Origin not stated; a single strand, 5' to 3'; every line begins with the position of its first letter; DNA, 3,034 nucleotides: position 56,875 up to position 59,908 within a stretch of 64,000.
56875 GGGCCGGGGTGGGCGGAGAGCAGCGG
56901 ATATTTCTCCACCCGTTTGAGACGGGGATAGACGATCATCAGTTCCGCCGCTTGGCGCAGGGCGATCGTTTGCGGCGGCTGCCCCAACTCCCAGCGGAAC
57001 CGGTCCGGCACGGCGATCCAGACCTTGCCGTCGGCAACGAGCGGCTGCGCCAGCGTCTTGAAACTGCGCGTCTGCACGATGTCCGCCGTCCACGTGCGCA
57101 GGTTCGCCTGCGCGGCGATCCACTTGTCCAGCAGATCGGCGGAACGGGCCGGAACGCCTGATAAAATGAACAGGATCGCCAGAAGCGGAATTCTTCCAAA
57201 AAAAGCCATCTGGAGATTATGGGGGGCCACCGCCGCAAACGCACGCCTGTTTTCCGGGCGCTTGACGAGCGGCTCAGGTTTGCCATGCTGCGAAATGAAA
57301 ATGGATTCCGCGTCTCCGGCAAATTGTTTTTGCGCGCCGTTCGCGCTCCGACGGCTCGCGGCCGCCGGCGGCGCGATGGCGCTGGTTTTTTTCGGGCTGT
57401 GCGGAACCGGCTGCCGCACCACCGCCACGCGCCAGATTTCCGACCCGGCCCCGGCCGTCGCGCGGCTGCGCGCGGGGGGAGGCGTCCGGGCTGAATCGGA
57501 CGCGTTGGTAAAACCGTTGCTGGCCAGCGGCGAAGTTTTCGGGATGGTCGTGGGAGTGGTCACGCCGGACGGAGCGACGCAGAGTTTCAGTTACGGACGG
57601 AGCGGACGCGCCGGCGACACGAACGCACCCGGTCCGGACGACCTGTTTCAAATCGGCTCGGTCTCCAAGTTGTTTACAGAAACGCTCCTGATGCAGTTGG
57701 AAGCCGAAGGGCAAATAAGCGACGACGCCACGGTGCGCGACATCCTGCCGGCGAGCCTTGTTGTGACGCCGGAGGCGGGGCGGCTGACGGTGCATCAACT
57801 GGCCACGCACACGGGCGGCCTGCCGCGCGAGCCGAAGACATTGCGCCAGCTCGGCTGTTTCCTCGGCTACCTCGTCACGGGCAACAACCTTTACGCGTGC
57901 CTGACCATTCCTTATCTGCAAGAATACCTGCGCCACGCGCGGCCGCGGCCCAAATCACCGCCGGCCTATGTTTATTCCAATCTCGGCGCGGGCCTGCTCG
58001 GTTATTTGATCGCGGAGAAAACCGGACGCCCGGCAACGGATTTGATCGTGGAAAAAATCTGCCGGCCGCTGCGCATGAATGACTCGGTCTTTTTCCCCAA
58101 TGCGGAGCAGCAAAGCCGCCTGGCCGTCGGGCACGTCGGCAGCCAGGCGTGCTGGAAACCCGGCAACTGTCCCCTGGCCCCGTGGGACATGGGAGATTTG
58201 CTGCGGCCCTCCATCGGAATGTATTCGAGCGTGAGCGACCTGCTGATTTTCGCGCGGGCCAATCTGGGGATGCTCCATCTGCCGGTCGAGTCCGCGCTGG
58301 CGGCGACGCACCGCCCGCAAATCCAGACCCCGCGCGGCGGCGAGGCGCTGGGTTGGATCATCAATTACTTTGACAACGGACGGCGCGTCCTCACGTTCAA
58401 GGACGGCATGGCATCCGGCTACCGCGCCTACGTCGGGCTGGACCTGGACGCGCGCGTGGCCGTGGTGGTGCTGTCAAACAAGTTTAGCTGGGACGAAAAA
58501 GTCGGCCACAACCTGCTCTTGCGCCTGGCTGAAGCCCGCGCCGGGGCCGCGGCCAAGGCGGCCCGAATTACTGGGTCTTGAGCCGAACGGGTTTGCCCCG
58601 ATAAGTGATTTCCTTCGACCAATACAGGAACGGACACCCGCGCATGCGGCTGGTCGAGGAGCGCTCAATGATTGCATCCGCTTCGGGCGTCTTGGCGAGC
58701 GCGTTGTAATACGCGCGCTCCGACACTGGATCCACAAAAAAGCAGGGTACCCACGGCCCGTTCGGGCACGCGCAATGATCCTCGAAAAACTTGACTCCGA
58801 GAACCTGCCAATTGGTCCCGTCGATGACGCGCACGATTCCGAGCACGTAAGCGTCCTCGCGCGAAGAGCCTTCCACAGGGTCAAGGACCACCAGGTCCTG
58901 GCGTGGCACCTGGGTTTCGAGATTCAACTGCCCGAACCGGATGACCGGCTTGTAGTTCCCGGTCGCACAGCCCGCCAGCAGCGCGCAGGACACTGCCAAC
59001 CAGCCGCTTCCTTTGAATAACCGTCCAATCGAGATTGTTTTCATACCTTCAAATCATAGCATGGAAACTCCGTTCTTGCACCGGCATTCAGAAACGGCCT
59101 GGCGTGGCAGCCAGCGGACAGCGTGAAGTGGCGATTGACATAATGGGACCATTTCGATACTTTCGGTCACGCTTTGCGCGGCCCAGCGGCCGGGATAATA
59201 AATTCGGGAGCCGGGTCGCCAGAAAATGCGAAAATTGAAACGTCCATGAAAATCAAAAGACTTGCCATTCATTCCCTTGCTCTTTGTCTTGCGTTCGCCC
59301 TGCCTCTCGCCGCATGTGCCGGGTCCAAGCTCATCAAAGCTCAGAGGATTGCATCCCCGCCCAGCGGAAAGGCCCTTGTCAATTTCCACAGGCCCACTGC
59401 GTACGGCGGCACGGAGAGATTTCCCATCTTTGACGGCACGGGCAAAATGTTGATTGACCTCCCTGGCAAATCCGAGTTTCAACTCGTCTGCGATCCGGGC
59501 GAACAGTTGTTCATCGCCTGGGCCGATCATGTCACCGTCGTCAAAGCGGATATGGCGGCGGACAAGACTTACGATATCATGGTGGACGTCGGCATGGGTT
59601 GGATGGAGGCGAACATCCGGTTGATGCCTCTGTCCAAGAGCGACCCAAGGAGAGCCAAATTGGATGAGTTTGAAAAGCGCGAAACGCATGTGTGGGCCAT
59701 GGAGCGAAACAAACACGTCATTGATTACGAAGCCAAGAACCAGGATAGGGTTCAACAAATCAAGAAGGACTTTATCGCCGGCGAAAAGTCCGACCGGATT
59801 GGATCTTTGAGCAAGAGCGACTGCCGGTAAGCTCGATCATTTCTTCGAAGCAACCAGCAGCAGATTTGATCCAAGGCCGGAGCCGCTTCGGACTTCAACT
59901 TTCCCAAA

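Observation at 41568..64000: Large aryl-polyene/flexirubin-type lipid biosynthetic gene cluster with a halogenase and several atypical additions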

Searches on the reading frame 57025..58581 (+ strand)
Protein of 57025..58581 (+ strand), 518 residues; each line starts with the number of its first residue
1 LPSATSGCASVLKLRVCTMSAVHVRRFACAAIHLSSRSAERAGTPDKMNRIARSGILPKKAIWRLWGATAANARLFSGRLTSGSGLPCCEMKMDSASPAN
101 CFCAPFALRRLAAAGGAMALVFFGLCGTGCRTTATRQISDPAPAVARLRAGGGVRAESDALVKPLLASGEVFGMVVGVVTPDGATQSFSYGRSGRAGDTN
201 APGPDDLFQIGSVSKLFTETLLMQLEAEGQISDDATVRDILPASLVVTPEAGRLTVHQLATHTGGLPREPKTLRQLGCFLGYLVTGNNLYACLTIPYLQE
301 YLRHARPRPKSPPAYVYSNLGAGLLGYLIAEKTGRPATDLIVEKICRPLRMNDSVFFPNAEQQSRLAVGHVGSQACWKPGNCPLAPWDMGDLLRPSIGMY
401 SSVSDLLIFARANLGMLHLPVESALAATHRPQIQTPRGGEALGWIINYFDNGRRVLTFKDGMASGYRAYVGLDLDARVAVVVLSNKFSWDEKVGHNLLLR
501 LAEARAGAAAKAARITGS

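Call 5: search_protein_families(library=pfam, proteins=[window:57025-58581:+], max_evalue=0.01)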
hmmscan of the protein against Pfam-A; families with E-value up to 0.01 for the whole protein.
window:57025-58581:+ (518 aa): 1 family
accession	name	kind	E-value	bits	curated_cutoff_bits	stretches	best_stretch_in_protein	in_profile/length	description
PF00144.29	Beta-lactamase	-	6.4e-51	173.9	27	1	159-499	2-324/329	Beta-lactamase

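Call 9: search_protein_families(library=ncbifam, proteins=[window:57025-58581:+], max_evalue=0.001)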
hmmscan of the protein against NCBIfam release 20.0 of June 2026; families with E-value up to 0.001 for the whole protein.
window:57025-58581:+ (518 aa): 45 families (the best 25 are shown)
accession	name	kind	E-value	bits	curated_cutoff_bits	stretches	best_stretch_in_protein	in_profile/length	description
NF033085.1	bla_class_C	equivalog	1.5e-28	99.6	415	2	155-267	5-114/356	class C beta-lactamase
NF007943.0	PRK10662.1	equivalog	1.1e-27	96.7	266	1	167-377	46-245/380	D-alanyl-D-alanine-carboxypeptidase/endopeptidase AmpH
NF045671.1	blaPNC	exception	6.3e-24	84.5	750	1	154-416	45-278/401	PNC family class C beta-lactamase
NF050810.1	blaCHC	exception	4.1e-19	68.7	780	1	147-429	20-274/387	CHC family extended-spectrum class C beta-lactamase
NF041663.1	ampC_Sliq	exception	3.2e-18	65.8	860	1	155-444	25-286/378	cephalosporin-hydrolyzing class C beta-lactamase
NF033159.0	blaPAC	exception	1.4e-17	63.6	850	1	154-445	27-290/380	PAC family class C beta-lactamase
NF033575.1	blaRHO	exception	1.6e-17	63.5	825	1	162-268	36-139/380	RHO family class C beta-lactamase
NF033698.1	blaCSA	exception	1.7e-16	60.2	884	1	156-435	24-275/375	CSA family class C beta-lactamase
NF000519.2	blaPDC_var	exception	1.8e-16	60.3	900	2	150-235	30-113/397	PDC variant family class C beta-lactamase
NF033700.1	blaCMA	exception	2.1e-16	60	887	1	156-416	24-254/375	CMA family class C beta-lactamase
NF000422.6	blaPDC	exception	3.9e-16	59.2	865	2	133-267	13-144/397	PDC family class C beta-lactamase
NF038359.1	blaPRC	exception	5e-16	58.6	820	1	150-444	22-288/379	PRC family class C beta-lactamase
NF000423.2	blaSRT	exception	1e-15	57.8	860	1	156-430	26-272/378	SRT/SST family class C beta-lactamase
NF012172.1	FOX-MOX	exception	1e-15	57.6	700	1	153-267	28-139/382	FOX/MOX family class C beta-lactamase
NF000397.2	blaACC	exception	1.7e-15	56.9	850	1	155-431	31-281/385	ACC family cephalosporin-hydrolyzing class C beta-lactamase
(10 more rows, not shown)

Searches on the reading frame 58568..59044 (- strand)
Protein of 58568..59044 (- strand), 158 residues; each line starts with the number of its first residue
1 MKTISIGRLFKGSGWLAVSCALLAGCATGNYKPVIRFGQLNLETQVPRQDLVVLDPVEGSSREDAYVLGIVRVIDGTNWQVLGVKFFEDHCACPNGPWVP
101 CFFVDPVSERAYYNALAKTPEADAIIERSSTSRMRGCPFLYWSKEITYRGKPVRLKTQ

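Call 5: search_protein_families(library=pfam, proteins=[window:58568-59044:-], max_evalue=0.01)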
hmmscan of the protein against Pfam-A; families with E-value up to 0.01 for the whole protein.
window:58568-59044:- (158 aa): 0 families

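Call 9: search_protein_families(library=ncbifam, proteins=[window:58568-59044:-], max_evalue=0.001)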
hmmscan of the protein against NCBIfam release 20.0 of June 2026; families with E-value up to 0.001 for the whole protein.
window:58568-59044:- (158 aa): 0 families

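Call 28: search_protein_families(library=ncbifam, proteins=[window:58568-59044:-], max_evalue=0.001)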
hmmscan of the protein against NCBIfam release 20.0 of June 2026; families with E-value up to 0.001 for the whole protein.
window:58568-59044:- (158 aa): 0 families

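Call 49: search_protein_families(library=pfam, proteins=[window:58568-59044:-], max_evalue=1)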
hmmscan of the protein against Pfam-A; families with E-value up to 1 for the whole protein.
window:58568-59044:- (158 aa): 0 families

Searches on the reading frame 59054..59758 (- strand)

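Call 6: search_protein_families(library=pfam, proteins=[window:59054-59758:-], max_evalue=0.01)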
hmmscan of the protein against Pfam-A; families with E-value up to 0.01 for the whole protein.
window:59054-59758:- (234 aa): 0 families

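Call 9: search_protein_families(library=ncbifam, proteins=[window:59054-59758:-], max_evalue=0.001)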
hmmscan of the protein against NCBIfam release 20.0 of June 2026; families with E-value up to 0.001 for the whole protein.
window:59054-59758:- (234 aa): 0 families

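Call 49: search_protein_families(library=pfam, proteins=[window:59054-59758:-], max_evalue=1)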
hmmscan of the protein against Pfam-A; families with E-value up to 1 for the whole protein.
window:59054-59758:- (234 aa): 1 family
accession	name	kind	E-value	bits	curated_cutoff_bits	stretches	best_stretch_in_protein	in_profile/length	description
PF18115.7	Tudor_3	-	0.79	10.1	25.8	0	179-197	8-26/52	DNA repair protein Crb2 Tudor domain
